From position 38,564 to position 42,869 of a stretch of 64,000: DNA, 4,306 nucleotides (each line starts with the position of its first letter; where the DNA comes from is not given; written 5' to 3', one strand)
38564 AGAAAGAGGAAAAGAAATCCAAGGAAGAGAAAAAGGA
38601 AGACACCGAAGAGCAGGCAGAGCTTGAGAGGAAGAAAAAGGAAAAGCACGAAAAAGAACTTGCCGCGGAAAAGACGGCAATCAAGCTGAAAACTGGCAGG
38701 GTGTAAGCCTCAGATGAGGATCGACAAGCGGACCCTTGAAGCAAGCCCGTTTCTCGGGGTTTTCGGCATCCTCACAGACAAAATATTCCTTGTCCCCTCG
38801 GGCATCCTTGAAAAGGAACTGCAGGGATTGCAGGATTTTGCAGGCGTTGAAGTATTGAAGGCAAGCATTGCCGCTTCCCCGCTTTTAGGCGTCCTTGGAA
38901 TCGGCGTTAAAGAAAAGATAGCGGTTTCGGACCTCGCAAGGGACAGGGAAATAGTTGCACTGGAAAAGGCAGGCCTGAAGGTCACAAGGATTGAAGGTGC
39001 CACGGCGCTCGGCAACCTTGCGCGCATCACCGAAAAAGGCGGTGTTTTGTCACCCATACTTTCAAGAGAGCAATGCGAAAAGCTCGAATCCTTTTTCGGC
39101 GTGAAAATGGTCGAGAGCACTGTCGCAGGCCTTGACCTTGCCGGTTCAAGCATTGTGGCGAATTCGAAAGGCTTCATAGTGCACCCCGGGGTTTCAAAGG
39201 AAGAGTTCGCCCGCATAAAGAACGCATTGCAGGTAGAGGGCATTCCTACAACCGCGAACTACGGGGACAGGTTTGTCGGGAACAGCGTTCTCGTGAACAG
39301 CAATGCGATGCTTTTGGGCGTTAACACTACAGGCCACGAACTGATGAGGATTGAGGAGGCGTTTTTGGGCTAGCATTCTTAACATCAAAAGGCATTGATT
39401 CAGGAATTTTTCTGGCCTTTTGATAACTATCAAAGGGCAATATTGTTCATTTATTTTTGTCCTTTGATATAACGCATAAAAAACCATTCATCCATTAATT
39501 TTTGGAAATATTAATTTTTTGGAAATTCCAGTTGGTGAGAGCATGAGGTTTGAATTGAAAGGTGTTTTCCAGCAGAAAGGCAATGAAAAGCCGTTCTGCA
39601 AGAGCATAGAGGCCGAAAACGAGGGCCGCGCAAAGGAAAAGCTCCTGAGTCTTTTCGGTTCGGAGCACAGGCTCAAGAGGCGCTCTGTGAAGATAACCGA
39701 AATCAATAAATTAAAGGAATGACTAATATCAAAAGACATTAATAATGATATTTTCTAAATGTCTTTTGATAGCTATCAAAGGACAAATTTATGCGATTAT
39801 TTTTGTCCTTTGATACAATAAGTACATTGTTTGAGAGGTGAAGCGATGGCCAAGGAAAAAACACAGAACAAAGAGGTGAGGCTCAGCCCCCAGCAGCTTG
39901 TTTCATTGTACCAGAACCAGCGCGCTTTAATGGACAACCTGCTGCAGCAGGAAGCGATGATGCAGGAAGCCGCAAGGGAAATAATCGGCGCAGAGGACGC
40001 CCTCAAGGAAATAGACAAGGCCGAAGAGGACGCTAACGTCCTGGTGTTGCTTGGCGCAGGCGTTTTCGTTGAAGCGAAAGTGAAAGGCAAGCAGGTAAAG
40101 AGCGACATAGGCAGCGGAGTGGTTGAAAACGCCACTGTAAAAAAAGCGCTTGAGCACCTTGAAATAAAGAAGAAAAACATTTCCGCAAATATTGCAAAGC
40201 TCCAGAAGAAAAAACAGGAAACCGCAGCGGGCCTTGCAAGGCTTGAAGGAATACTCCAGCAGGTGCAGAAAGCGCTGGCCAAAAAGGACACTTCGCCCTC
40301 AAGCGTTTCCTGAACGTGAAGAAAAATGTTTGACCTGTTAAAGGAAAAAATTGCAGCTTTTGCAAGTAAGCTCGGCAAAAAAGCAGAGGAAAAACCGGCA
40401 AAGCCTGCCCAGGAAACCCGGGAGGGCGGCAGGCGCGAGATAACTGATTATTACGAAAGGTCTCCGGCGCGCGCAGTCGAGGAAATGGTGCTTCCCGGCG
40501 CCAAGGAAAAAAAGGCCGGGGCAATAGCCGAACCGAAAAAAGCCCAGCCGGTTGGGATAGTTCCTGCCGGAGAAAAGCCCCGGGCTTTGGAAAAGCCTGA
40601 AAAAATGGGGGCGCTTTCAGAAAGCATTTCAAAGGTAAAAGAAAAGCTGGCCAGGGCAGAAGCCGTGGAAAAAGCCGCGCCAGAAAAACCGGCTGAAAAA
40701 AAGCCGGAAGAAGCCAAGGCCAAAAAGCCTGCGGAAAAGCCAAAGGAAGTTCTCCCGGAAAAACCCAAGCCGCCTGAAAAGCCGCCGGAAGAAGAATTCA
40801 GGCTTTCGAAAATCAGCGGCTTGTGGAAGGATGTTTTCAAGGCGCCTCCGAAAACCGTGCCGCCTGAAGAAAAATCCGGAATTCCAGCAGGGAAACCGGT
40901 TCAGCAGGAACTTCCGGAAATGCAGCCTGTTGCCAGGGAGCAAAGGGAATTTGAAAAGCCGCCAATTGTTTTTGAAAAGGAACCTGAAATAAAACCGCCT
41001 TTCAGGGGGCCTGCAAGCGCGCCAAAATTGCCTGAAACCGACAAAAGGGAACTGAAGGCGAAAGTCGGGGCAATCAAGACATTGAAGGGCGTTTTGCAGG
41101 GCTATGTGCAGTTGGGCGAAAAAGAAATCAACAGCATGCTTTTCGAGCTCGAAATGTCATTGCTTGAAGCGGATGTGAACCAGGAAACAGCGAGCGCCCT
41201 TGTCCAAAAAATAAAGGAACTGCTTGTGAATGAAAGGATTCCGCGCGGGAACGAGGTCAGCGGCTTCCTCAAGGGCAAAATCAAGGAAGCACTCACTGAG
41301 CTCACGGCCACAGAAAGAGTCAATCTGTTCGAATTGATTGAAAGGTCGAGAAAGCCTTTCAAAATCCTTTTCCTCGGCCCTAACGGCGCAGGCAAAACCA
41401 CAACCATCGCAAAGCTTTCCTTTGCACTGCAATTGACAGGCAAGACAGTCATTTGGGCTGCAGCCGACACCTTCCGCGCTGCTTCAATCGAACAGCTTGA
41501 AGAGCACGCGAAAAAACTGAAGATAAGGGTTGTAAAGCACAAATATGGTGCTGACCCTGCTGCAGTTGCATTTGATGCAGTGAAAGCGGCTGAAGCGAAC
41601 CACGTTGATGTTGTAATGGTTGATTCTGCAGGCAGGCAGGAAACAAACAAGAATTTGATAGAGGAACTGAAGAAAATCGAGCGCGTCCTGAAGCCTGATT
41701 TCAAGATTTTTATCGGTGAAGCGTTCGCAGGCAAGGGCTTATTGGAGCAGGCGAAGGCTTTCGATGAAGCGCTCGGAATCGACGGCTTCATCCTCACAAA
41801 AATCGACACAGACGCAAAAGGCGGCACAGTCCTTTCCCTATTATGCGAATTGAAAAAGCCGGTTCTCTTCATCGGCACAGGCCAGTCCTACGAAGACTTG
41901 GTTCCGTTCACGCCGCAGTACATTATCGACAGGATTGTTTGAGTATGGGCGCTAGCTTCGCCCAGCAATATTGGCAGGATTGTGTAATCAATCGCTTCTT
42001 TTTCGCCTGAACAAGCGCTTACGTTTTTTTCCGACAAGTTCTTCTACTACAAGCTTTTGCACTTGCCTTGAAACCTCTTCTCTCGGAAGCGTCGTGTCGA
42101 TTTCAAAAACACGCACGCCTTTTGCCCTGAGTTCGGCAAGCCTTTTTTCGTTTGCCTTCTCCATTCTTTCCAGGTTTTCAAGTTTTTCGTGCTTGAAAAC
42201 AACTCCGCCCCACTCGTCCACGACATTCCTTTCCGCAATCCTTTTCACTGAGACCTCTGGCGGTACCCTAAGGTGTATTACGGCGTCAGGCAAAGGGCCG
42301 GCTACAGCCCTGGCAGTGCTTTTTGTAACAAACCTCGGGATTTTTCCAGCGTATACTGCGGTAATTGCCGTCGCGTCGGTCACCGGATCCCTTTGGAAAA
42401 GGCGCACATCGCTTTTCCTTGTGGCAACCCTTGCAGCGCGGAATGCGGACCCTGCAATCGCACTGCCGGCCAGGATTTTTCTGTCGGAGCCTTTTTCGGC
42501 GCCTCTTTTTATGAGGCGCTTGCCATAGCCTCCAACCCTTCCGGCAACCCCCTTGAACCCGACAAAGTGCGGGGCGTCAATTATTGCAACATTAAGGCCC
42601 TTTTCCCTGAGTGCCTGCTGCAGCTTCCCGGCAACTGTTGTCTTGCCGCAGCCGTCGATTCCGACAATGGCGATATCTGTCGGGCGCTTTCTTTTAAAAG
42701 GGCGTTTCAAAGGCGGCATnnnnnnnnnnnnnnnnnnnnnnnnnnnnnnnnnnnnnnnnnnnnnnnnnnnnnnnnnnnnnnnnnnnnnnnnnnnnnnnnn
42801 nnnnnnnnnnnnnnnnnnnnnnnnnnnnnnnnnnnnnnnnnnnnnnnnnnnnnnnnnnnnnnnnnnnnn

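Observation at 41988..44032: Tandem pair of diverged thymidylate-kinase-like P-loop kinases, one fused to an unknown 200-aa domain, in a four-gene operon; bona fide tmk sits elsewhere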

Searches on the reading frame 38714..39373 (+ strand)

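Call 98: search_protein_families(library=pfam, proteins=[window:38714-39373:+], max_evalue=0.001)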
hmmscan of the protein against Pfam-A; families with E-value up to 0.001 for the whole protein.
window:38714-39373:+ (219 aa): 1 family
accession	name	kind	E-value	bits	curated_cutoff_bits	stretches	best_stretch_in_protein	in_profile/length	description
PF01912.23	eIF-6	-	1.9e-41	142.1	25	1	7-198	3-196/197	eIF-6 family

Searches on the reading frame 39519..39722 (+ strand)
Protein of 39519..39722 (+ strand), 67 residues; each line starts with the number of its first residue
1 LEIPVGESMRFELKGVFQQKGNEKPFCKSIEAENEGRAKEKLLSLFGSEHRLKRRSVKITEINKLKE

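Call 98: search_protein_families(library=pfam, proteins=[window:39519-39722:+], max_evalue=0.001)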
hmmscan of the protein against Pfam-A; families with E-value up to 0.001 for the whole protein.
window:39519-39722:+ (67 aa): 1 family
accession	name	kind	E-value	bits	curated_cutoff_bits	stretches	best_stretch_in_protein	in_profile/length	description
PF01775.22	Ribosomal_L18A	-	2.1e-11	44.3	22.9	1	11-62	4-58/59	Ribosomal proteins 50S-L18Ae/60S-L20/60S-L18A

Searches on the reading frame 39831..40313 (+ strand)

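Call 98: search_protein_families(library=pfam, proteins=[window:39831-40313:+], max_evalue=0.001)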
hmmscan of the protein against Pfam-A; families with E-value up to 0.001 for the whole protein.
window:39831-40313:+ (160 aa): 2 families
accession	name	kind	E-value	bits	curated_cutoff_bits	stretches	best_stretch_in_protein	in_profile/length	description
PF02996.22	Prefoldin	-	2.6e-13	50.4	23.2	1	33-147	4-119/120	Prefoldin subunit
PF01920.25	Prefoldin_2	-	6.8e-07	29.7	27.6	0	93-147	51-104/106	Prefoldin subunit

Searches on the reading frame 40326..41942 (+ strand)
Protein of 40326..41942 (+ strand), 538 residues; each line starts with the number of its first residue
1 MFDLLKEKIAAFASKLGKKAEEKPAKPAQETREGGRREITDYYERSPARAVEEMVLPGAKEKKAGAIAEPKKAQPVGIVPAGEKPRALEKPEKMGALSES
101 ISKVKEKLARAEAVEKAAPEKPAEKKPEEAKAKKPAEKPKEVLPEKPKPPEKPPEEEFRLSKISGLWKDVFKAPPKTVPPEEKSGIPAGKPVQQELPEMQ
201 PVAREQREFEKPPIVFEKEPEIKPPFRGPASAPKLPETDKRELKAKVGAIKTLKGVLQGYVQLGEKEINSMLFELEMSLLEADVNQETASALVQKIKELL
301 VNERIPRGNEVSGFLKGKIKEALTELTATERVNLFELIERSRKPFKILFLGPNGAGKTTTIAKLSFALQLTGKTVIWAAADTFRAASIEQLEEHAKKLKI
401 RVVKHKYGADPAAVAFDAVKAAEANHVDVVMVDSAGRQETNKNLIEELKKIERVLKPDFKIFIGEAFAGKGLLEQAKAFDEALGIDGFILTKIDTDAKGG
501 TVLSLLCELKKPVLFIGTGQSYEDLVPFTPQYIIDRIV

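Call 26: search_protein_families(library=ncbifam, proteins=[window:40326-41942:+], max_evalue=0.00001)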
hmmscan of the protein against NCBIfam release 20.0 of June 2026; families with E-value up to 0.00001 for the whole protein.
window:40326-41942:+ (538 aa): 11 families
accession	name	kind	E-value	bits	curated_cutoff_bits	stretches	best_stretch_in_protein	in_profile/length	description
TIGR00064.1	ftsY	equivalog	1.4e-88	296.8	260.7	1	269-537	4-278/279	signal recognition particle-docking protein FtsY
TIGR00959.1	ffh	equivalog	6.7e-65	219.6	473.2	1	257-538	15-294/428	signal recognition particle protein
TIGR01425.1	SRP54_euk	equivalog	6e-50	170.3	576.25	1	263-537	22-293/428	signal recognition particle protein SRP54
NF009368.0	PRK12726.1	equivalog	7e-19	68.2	832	1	347-524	209-383/407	flagellar biosynthesis regulator FlhF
NF005230.0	PRK06731.1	equivalog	4.7e-17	62.1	553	1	345-521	87-260/281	flagellar biosynthesis regulator FlhF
TIGR03499.1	FlhF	equivalog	1.6e-15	57.9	174.15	1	110-436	63-286/286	flagellar biosynthesis GTPase FlhF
NF011310.0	PRK14721.1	equivalog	1.1e-11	44.7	725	1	302-537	155-381/423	flagellar biosynthesis regulator FlhF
NF009367.0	PRK12724.1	equivalog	6.6e-11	41.7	718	1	267-521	152-397/433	flagellar biosynthesis regulator FlhF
NF011312.0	PRK14723.1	equivalog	5e-10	38.5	951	1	349-536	190-377/768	flagellar biosynthesis regulator FlhF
NF011311.0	PRK14722.1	equivalog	6e-09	35.4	777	1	349-522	142-320/374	flagellar biosynthesis regulator FlhF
NF009366.0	PRK12723.1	equivalog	1.1e-07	31.4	585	1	337-522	168-351/388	flagellar biosynthesis regulator FlhF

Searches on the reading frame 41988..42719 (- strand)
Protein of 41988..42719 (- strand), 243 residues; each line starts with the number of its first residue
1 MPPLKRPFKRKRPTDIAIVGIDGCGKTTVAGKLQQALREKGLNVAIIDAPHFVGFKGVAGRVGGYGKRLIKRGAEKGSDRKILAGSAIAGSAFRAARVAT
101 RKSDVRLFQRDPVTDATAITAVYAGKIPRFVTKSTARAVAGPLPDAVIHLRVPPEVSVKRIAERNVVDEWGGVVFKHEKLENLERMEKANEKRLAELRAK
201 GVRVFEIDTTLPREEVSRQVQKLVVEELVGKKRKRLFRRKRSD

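Call 3: search_protein_families(library=pfam, proteins=[window:41988-42719:-], max_evalue=1)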
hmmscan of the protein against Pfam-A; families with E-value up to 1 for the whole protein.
window:41988-42719:- (243 aa): 33 families (the best 25 are shown)
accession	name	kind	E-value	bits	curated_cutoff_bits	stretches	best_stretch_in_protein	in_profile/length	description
PF02223.23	Thymidylate_kin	-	4.5e-12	46.5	27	2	129-219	105-184/185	Thymidylate kinase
PF13238.12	AAA_18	-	4.2e-06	27.7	29.4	1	16-37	1-22/128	AAA domain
PF01712.25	dNK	-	1.8e-05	25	27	1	144-222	123-196/203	Deoxynucleoside kinase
PF00448.28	SRP54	-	4.4e-05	23.7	22.7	1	15-48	3-36/196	SRP54-type protein, GTPase domain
PF01656.29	CbiA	-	0.00012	22.5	25.4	1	23-49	9-35/125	CobQ/CobB/MinD/ParA nucleotide binding domain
PF06414.18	Zeta_toxin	-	0.00027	20.9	22.3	1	9-51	12-53/199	Zeta toxin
PF03205.20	MobB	-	0.00029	21.2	26.6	1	16-48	2-34/133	Molybdopterin guanine dinucleotide synthesis protein B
PF08433.16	KTI12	-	0.00072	19.6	22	1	17-49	5-37/271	Chromatin associated protein KTI12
PF13401.12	AAA_22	-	0.0034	18.1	27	1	16-56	8-48/130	AAA domain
PF03308.22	MeaB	-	0.0034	16.9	23.1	1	13-48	33-68/273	Methylmalonyl Co-A mutase-associated GTPase MeaB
PF13207.12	AAA_17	-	0.0042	17.8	27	1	19-37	1-19/136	AAA domain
PF01583.26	APS_kinase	-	0.009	16.5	21.1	1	16-48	5-37/152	Adenylylsulphate kinase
PF00485.24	PRK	-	0.012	15.9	22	1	16-48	2-34/196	Phosphoribulokinase / Uridine kinase family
PF10609.15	ParA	-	0.012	15.5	27.1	1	22-49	13-40/246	NUBPL iron-transfer P-loop NTPase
PF13191.12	AAA_16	-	0.014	16.4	32.6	1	8-52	19-63/167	AAA ATPase domain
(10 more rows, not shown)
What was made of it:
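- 41988..42719 (-): Short gene: kinase-only paralogue (243 aa). P-loop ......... at 42636-42662; QRDP at 42384-42395; FKHE at 42186-42197. Its start overlaps the long gene's stop (TAATG). Pfam PF02223 46.5 bits (call 3).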

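Call 4: search_protein_families(library=ncbifam, proteins=[window:41988-42719:-], max_evalue=1)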
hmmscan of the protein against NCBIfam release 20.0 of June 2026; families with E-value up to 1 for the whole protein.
window:41988-42719:- (243 aa): 49 families (the best 25 are shown)
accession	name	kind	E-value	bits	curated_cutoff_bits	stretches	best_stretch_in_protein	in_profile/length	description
TIGR00041.1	DTMP_kinase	equivalog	1.2e-09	38.2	83.25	2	126-219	111-195/196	dTMP kinase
NF005923.0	PRK07933.1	equivalog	1.8e-08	34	193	2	16-52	3-39/213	dTMP kinase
TIGR00064.1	ftsY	equivalog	2.3e-05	23.8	260.7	1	9-47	75-113/279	signal recognition particle-docking protein FtsY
NF004041.0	PRK05541.1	subfamily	0.00012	22.2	127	1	15-52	9-46/176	adenylyl-sulfate kinase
TIGR00959.1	ffh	equivalog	0.00023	20.2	473.2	1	9-43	95-130/428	signal recognition particle protein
TIGR00176.1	mobB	equivalog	0.00038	20.5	76.2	1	16-47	2-33/155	molybdopterin-guanine dinucleotide biosynthesis protein B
TIGR02173.1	cyt_kin_arch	equivalog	0.00045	20.3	102.1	1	140-205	86-144/169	(d)CMP kinase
NF006746.0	PRK09270.1-5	subfamily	0.00047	19.1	250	1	12-47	20-55/210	nucleoside/nucleotide kinase family protein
NF011065.0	PRK14494.1-4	equivalog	0.00055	19.4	287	1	11-51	8-48/244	putative molybdopterin-guanine dinucleotide biosynthesis protein MobB/FeS domain-containing protein protein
NF041546.1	ParA_partition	equivalog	0.0015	18.1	180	1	23-49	10-36/203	ParA family partition ATPase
TIGR00455.1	apsK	equivalog_domain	0.0017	18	138.7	1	11-49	16-54/184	adenylyl-sulfate kinase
NF005655.0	PRK07429.1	subfamily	0.0018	17.5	236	1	10-49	5-44/326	phosphoribulokinase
TIGR00750.1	lao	equivalog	0.0019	17.4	240.75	1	15-48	36-69/300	methylmalonyl Co-A mutase-associated GTPase MeaB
NF002059.0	PRK00889.1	subfamily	0.004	16.8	244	1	16-49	8-41/177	adenylyl-sulfate kinase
TIGR01351.1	adk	subfamily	0.0042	16.7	168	1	143-181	106-143/212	adenylate kinase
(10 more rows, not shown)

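Call 27: search_protein_families(library=padloc, proteins=[window:41988-42719:-], max_evalue=0.1)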
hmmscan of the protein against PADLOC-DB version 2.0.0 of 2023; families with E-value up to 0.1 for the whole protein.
window:41988-42719:- (243 aa): 4 families
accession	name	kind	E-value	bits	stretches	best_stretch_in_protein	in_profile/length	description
PDLC02911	VakA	-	6e-07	28.2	1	16-38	5-27/163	-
PDLC04690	PDC-M51B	-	0.002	15.9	1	16-40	5-29/191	-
PDLC04140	mad8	-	0.0081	13.7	1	16-94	30-70/314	mads_8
PDLC04164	AriA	-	0.016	12.8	1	18-42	32-56/253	-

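Call 45: search_solved_structures(query=A6, max_evalue=0.01, show_alignments=3)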
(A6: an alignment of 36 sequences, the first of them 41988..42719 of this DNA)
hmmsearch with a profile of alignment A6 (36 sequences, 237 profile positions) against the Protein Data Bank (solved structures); distinct sequences matched with E-value up to 0.01: 155 (the best 60 are shown).
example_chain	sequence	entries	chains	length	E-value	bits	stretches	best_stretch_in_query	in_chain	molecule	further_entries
2pbr_A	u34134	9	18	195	1.3e-22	83.9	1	9-228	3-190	Thymidylate kinase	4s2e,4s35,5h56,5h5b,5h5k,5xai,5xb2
5xbh_A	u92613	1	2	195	1.4e-22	83.8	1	9-228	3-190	Thymidylate kinase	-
5xb5_A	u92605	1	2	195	1.8e-20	76.9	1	9-228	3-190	Thymidylate kinase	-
4mqb_A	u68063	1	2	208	2.4e-17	66.7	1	7-231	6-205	Thymidylate kinase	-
2ccj_A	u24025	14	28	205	2.8e-17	66.5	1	8-231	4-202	THYMIDYLATE KINASE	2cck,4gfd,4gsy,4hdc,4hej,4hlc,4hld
2ccg_A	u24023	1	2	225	3.2e-17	66.3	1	7-231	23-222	THYMIDYLATE KINASE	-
4dwj_A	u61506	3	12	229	3.3e-17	66.3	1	7-231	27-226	Thymidylate kinase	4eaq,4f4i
3lv8_A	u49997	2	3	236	3.2e-16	63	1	6-233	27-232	Thymidylate kinase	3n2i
4tmk_A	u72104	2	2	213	3.3e-15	59.7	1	7-228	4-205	PROTEIN (THYMIDYLATE KINASE)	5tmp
2plr_A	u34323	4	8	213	1.3e-13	54.5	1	4-171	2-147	Probable thymidylate kinase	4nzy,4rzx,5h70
9o57_A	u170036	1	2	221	1.9e-13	53.9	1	9-231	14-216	Thymidylate kinase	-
4unp_A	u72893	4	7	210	5e-13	52.6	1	9-195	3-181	THYMIDYLATE KINASE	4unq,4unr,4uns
1g3u_A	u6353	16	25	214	5.3e-13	52.5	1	9-195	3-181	THYMIDYLATE KINASE | THYMIDYLATE KINASE TMK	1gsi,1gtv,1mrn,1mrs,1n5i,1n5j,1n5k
4unn_A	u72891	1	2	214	5.4e-13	52.4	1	9-195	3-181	THYMIDYLATE KINASE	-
5x8v_B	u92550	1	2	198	7.1e-13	52.1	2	99-190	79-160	Thymidylate kinase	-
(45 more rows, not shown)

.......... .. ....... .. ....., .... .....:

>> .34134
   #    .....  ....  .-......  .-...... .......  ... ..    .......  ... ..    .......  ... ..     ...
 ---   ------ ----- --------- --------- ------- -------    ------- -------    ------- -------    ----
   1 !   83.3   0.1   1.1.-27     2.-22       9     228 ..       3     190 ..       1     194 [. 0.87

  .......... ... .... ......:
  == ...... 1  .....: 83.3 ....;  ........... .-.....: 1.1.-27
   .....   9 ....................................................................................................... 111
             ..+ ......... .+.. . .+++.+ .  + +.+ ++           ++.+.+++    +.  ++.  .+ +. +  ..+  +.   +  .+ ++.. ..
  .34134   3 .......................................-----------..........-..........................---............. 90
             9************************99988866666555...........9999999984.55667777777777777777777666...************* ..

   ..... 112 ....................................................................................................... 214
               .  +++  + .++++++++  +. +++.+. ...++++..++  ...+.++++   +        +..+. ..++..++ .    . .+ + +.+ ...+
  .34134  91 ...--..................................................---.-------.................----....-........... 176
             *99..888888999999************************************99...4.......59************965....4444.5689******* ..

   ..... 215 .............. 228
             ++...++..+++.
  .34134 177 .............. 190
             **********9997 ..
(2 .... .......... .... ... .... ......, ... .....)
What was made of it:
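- On Thymidylate kinase superfamily (Pfam PF02223): Family profile against 2pbr, E 1.3e-22 (call 45).
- Family profile against PDB Tmk, E 1.3e-22 over the full length (call 45).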

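Call 86: search_protein_families(library=phrogs, proteins=[window:41988-42719:-], max_evalue=0.001)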
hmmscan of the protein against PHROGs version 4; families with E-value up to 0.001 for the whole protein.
window:41988-42719:- (243 aa): 1 family
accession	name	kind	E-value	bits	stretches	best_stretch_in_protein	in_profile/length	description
phrog_761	-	other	4.5e-15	57.1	2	137-228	128-215/362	thymidylate kinase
